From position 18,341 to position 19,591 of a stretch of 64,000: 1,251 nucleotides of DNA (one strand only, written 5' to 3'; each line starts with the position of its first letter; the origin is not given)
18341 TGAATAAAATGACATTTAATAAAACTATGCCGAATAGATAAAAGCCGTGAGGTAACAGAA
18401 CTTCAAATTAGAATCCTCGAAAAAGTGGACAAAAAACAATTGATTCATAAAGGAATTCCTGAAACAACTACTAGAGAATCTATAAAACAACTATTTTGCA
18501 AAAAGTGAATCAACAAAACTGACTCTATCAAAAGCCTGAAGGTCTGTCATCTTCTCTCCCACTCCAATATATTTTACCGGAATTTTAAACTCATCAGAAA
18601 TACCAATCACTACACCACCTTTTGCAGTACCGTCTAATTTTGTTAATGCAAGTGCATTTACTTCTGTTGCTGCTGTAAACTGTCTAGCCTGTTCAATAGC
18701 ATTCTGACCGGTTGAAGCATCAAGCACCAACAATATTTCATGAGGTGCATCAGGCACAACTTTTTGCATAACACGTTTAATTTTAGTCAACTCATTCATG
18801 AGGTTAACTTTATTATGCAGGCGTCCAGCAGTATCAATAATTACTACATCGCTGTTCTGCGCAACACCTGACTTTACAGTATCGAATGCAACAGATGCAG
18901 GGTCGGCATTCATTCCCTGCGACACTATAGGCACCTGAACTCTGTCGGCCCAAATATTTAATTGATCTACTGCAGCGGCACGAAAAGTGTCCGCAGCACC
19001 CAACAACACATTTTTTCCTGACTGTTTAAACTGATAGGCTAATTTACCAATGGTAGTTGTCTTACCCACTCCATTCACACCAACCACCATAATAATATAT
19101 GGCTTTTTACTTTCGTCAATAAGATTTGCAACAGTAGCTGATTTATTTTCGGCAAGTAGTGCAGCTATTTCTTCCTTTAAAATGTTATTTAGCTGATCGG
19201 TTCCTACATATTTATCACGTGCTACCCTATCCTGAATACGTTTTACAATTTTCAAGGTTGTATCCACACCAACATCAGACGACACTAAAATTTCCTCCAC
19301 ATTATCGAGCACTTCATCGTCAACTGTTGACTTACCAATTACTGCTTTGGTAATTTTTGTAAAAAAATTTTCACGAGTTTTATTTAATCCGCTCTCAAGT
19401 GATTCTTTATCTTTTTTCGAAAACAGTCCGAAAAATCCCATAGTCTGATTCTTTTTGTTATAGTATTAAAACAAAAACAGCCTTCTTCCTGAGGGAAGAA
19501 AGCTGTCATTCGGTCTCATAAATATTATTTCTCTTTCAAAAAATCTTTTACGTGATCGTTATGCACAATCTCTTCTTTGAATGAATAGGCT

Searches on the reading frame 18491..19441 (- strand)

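Call 65: search_protein_families(library=pfam, proteins=[window:18491-19441:-], max_evalue=0.0001)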
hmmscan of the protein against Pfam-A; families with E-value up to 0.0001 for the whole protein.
window:18491-19441:- (316 aa): 5 families
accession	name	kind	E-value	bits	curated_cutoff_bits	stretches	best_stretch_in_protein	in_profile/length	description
PF00448.28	SRP54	-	4.1e-76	255.4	22.7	1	115-314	2-195/196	SRP54-type protein, GTPase domain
PF02881.24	SRP54_N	-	2.5e-14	53.7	22.4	1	27-92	2-75/75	SRP54-type protein, helical bundle domain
PF13604.12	AAA_30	-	8.8e-07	29.3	27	1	115-219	19-109/191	AAA domain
PF25199.1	nSTAND_NTPase5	-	6.7e-05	23.2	34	0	102-153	27-81/145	Novel STAND NTPase 5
PF13401.12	AAA_22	-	9.6e-05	23.1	27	0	113-223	4-109/130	AAA domain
